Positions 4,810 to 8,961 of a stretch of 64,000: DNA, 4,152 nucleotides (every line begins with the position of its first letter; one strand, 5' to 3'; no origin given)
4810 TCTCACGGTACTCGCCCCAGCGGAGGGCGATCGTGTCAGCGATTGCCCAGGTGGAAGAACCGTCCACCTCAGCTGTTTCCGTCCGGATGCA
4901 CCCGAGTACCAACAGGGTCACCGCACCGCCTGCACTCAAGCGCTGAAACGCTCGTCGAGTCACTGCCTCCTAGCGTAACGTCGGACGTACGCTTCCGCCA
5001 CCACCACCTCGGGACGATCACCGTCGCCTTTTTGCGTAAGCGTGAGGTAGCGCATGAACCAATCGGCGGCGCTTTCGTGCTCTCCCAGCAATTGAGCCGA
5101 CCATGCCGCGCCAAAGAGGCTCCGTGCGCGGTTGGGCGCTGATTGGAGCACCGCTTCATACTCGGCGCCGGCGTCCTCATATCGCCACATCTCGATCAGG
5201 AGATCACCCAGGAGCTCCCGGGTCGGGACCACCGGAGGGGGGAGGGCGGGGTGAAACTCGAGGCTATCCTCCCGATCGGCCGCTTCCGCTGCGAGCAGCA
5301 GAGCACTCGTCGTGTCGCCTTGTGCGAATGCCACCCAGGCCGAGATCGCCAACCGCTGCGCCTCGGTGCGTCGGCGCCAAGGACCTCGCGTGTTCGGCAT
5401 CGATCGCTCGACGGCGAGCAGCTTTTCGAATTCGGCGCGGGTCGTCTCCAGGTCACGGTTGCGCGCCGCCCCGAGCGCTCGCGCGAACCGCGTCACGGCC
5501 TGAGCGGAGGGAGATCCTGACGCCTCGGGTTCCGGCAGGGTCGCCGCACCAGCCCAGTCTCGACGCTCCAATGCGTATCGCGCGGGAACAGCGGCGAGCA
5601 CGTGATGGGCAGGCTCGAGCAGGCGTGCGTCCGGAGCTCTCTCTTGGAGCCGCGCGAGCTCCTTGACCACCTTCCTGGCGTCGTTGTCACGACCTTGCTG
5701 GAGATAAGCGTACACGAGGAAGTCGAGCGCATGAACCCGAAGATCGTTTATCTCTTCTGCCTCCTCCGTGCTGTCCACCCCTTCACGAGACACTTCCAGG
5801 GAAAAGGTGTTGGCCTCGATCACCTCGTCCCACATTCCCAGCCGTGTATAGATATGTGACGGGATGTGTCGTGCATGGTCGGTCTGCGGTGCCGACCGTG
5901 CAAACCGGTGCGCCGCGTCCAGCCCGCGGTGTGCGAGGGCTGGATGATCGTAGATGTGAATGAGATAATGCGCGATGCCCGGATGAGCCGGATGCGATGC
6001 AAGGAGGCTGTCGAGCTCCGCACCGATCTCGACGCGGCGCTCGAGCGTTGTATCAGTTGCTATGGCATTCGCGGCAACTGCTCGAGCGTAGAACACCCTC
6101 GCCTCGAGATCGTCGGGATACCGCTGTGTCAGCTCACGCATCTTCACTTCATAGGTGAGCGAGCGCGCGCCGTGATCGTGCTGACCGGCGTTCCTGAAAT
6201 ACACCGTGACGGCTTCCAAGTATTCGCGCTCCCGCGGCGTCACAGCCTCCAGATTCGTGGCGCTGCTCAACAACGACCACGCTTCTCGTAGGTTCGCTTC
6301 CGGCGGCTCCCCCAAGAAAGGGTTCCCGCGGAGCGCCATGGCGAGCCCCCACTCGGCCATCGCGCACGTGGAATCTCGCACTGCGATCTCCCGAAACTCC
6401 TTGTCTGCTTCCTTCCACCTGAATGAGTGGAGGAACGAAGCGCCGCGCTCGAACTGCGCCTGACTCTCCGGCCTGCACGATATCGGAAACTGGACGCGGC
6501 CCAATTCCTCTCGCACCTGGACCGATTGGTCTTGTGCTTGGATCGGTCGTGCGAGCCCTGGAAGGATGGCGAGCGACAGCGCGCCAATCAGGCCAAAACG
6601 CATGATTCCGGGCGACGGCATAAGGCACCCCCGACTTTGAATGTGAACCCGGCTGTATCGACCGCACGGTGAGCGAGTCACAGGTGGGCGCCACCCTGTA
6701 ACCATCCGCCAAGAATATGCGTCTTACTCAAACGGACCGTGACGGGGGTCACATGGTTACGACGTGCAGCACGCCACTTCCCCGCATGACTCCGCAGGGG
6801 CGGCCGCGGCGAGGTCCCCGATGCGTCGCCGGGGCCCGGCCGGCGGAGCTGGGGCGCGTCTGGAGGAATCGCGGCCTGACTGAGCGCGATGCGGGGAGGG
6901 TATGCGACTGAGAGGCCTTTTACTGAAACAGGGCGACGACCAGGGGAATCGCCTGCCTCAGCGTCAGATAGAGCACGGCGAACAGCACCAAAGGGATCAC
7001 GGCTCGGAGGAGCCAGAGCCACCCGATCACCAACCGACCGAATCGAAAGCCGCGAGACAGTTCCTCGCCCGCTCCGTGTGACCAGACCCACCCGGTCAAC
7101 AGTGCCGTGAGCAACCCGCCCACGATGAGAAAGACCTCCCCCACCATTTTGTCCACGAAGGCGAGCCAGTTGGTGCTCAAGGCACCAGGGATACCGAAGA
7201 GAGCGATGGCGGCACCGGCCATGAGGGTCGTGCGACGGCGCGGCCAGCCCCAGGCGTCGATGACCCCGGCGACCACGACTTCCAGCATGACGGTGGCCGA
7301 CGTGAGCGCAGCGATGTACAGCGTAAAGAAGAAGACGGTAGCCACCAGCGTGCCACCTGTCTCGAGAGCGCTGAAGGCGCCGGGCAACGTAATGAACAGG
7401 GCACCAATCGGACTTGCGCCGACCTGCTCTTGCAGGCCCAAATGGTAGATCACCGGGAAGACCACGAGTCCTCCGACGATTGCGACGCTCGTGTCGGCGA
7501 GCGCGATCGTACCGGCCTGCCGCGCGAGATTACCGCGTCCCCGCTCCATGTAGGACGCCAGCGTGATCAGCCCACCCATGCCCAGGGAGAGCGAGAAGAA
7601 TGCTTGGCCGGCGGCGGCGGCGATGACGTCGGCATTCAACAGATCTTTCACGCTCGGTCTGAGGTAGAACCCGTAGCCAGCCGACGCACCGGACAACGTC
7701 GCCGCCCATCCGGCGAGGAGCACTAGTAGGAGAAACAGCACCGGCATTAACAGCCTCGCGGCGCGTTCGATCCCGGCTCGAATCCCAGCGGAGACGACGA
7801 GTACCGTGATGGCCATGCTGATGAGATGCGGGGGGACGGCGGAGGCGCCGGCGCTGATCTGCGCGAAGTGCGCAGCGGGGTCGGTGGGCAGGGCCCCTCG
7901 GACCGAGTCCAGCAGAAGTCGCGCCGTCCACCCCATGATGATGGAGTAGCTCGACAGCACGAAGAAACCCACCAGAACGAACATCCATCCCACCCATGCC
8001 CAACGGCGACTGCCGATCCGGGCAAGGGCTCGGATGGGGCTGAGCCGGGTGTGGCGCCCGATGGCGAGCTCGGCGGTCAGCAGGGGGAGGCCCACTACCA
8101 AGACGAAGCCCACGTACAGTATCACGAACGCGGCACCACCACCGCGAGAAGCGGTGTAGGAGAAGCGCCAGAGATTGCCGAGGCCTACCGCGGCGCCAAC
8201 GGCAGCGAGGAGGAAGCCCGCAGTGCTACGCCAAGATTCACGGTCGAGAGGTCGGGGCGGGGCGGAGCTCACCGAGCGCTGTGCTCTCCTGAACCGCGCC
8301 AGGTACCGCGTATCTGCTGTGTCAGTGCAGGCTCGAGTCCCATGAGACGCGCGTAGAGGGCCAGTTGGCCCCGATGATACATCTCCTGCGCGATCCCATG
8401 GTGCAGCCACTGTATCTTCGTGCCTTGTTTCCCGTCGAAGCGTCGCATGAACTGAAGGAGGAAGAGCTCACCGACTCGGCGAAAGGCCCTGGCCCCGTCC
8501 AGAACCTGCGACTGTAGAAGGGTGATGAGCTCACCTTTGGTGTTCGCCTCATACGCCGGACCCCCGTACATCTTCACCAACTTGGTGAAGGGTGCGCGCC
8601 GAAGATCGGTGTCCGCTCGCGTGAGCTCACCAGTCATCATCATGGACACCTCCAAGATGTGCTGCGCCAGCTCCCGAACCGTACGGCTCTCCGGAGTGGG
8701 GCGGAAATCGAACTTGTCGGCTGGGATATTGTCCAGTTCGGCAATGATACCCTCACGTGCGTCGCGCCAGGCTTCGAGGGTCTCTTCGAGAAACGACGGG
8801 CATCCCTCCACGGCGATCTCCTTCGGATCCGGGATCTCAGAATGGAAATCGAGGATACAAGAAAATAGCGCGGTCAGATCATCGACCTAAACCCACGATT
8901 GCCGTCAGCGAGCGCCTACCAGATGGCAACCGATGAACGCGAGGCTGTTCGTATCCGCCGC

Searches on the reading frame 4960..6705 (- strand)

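Call 11: search_protein_families(library=pfam, proteins=[window:4960-6705:-], max_evalue=0.001)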
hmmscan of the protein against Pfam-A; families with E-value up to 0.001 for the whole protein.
window:4960-6705:- (581 aa): 5 families
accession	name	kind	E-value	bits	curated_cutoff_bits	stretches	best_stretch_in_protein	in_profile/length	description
PF13181.12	TPR_8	-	9.2e-05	22.8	25.7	0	498-525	6-33/34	Tetratricopeptide repeat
PF13432.12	TPR_16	-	0.0001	23.1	32.7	1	499-557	3-61/65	Tetratricopeptide repeat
PF13424.12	TPR_12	-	0.00063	20.3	30.1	1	498-558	8-76/77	Tetratricopeptide repeat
PF07719.23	TPR_2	-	0.00077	19.8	27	0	498-525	6-33/34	Tetratricopeptide repeat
PF14559.12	TPR_19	-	0.00081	20.1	25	0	508-553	6-51/68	Tetratricopeptide repeat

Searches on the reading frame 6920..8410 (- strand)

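Call 11: search_protein_families(library=pfam, proteins=[window:6920-8410:-], max_evalue=0.001)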
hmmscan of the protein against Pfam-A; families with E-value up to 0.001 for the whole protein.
window:6920-8410:- (496 aa): 1 family
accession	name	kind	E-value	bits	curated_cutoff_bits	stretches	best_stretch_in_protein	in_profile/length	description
PF00209.24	SNF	-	3.4e-53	181.6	27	2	197-489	182-486/524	Sodium:neurotransmitter symporter family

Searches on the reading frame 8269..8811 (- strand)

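Call 11: search_protein_families(library=pfam, proteins=[window:8269-8811:-], max_evalue=0.001)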
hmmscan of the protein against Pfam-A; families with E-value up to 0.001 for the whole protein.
window:8269-8811:- (180 aa): 2 families
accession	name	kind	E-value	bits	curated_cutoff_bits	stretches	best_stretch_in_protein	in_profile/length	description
PF05163.17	DinB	-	2.5e-11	44.2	23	1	9-165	6-153/165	DinB family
PF12867.12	DinB_2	-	4.1e-06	27.7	24.8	1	15-150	2-128/128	DinB superfamily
